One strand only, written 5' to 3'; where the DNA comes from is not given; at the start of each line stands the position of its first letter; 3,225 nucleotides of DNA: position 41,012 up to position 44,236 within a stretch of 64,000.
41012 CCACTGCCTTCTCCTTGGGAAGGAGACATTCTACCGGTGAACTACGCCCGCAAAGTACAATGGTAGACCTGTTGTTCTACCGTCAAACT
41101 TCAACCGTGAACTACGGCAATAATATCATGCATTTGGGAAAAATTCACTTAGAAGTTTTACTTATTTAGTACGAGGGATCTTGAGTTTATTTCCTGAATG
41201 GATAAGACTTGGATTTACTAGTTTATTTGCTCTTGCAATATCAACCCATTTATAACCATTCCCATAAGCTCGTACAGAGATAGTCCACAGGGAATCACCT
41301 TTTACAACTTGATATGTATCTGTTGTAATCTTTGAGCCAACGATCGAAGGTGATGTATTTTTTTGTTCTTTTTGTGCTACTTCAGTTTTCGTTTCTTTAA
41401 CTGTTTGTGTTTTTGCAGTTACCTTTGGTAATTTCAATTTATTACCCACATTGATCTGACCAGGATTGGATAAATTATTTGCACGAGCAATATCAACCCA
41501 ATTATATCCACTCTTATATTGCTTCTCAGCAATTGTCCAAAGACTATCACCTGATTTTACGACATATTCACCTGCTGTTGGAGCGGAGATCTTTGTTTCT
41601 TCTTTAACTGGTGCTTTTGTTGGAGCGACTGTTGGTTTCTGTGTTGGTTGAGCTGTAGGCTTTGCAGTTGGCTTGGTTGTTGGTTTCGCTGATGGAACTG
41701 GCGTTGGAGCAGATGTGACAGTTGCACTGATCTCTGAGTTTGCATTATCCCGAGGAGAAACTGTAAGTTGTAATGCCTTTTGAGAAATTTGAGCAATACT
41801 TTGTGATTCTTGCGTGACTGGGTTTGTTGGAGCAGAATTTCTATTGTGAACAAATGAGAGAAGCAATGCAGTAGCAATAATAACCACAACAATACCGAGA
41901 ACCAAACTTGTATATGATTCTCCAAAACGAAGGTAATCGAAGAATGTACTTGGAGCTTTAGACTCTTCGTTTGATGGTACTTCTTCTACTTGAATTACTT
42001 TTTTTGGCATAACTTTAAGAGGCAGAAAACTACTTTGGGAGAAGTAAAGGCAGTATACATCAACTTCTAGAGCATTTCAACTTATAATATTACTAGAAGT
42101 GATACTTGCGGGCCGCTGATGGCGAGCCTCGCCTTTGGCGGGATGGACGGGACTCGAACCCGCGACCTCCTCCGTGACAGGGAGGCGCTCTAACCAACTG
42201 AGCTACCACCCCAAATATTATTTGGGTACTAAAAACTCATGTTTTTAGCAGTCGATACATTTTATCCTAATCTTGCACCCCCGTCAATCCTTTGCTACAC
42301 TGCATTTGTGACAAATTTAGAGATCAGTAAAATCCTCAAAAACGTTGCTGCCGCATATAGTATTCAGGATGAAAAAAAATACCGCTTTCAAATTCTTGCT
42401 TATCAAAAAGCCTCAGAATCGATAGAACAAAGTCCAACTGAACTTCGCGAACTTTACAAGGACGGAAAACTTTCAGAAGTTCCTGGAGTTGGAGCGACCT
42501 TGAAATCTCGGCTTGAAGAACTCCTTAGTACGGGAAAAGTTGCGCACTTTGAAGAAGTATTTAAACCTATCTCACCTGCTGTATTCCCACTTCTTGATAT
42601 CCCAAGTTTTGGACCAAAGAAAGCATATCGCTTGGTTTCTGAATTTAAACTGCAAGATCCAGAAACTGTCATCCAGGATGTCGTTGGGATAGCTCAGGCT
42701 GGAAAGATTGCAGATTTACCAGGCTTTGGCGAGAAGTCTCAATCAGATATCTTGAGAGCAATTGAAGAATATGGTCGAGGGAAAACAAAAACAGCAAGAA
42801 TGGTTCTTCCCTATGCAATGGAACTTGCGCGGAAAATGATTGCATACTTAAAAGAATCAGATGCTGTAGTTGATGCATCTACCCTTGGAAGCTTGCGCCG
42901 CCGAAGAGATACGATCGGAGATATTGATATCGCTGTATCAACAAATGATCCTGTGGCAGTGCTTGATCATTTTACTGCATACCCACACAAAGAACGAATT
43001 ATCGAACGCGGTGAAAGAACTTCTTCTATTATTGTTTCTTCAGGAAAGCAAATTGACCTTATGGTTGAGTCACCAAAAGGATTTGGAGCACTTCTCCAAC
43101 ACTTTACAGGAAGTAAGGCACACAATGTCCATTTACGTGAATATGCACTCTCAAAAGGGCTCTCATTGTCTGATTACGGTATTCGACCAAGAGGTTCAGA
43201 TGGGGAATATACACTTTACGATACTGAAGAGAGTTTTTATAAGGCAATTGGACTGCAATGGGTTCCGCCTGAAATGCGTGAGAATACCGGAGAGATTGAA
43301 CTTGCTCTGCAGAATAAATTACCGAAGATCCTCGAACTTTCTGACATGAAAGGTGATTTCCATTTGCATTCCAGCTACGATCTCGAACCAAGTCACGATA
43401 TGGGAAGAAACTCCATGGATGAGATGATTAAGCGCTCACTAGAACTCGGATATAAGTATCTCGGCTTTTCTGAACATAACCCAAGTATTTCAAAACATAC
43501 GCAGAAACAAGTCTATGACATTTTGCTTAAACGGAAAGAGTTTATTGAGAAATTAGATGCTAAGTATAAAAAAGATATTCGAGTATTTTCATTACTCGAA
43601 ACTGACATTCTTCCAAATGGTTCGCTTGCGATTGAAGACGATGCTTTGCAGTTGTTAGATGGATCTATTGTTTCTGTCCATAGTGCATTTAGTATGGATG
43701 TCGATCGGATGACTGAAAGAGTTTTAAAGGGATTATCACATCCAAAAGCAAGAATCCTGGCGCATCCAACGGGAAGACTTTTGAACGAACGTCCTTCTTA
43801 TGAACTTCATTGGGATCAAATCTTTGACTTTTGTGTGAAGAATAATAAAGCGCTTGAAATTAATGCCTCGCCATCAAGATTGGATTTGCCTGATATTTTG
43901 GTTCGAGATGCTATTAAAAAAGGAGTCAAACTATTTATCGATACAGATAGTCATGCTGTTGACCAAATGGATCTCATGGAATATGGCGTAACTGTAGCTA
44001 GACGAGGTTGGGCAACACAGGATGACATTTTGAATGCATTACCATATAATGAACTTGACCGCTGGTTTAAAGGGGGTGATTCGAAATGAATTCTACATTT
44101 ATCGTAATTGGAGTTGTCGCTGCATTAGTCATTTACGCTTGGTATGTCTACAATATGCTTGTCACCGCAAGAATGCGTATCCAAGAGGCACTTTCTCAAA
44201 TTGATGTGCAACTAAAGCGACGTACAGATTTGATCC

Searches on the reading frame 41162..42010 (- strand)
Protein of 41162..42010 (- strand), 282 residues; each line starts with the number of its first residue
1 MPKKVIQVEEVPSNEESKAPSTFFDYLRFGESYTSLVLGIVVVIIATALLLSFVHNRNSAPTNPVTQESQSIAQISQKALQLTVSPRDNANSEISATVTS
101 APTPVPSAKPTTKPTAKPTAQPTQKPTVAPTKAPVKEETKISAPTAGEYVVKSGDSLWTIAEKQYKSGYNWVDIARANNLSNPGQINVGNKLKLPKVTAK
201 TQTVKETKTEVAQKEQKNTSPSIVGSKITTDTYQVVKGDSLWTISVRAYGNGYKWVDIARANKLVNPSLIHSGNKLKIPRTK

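Call 11: search_protein_families(library=pfam, proteins=[window:41165-42010:-], max_evalue=0.01)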
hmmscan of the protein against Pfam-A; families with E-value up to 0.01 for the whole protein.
window:41165-42010:- (282 aa): 6 families
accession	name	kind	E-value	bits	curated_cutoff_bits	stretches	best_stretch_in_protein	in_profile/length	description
PF01476.26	LysM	-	1.1e-25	89.8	20.9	2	149-195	1-43/43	LysM domain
PF23457.1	LysM2_NFP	-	3.4e-11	43.5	36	2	232-279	7-54/56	NFP LysM2 domain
PF04886.17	PT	-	1.6e-07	31.2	26.2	2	102-135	2-35/36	PT disordered repeat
PF23472.1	LysM2_CERK1_LYK3_4_5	-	3.1e-05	24.2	27.4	0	148-195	7-54/56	LYK3/4/5 LysM2 domain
PF06136.19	SOK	-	0.00098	19.8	24.3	0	245-268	54-76/89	SOSEKI protein DIX-like domain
PF23473.1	LysM3_LYK4_5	-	0.0053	17.3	29.3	0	149-182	5-35/48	LYK4/5 LysM3 domain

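Call 18: find_encoding_contigs(protein=window:41162-42010:-, flank=10000, max_places=10)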
Protein window:41162-42010:- (282 aa): 3 contigs read that carry it; 3 places shown.
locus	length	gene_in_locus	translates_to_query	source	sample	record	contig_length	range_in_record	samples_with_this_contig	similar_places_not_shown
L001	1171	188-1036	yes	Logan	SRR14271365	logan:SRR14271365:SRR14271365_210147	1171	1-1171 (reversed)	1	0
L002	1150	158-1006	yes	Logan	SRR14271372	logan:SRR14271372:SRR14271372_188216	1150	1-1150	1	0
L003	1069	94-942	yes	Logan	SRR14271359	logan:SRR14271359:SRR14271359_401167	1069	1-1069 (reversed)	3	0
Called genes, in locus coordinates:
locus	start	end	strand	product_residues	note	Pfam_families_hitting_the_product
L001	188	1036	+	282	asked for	PF04886:PT (weak), PF01476:LysM, PF23457:LysM2_NFP (faint), PF01476:LysM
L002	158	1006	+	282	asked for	PF04886:PT (weak), PF01476:LysM, PF23457:LysM2_NFP (faint), PF01476:LysM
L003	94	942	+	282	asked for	PF04886:PT (weak), PF01476:LysM, PF23457:LysM2_NFP (faint), PF01476:LysM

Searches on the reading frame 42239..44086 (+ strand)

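Call 11: search_protein_families(library=pfam, proteins=[window:42239-44086:+], max_evalue=0.01)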
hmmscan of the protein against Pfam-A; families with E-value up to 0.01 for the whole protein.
window:42239-44086:+ (616 aa): 5 families
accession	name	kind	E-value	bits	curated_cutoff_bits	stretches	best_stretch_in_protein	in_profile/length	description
PF14791.11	DNA_pol_B_thumb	-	6.6e-21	74.4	25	1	286-348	2-63/63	DNA polymerase beta thumb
PF14716.13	HHH_8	-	4.5e-13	49.8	30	1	25-100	2-72/73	Helix-hairpin-helix domain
PF02811.25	PHP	-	1e-06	29.6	26.4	1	373-543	1-163/164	PHP domain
PF14520.12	HHH_5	-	2.9e-05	24.9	27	0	118-175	4-55/57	Helix-hairpin-helix domain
PF14792.12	DNA_pol_B_palm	-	0.0038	17.9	25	1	197-237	11-51/113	DNA polymerase beta palm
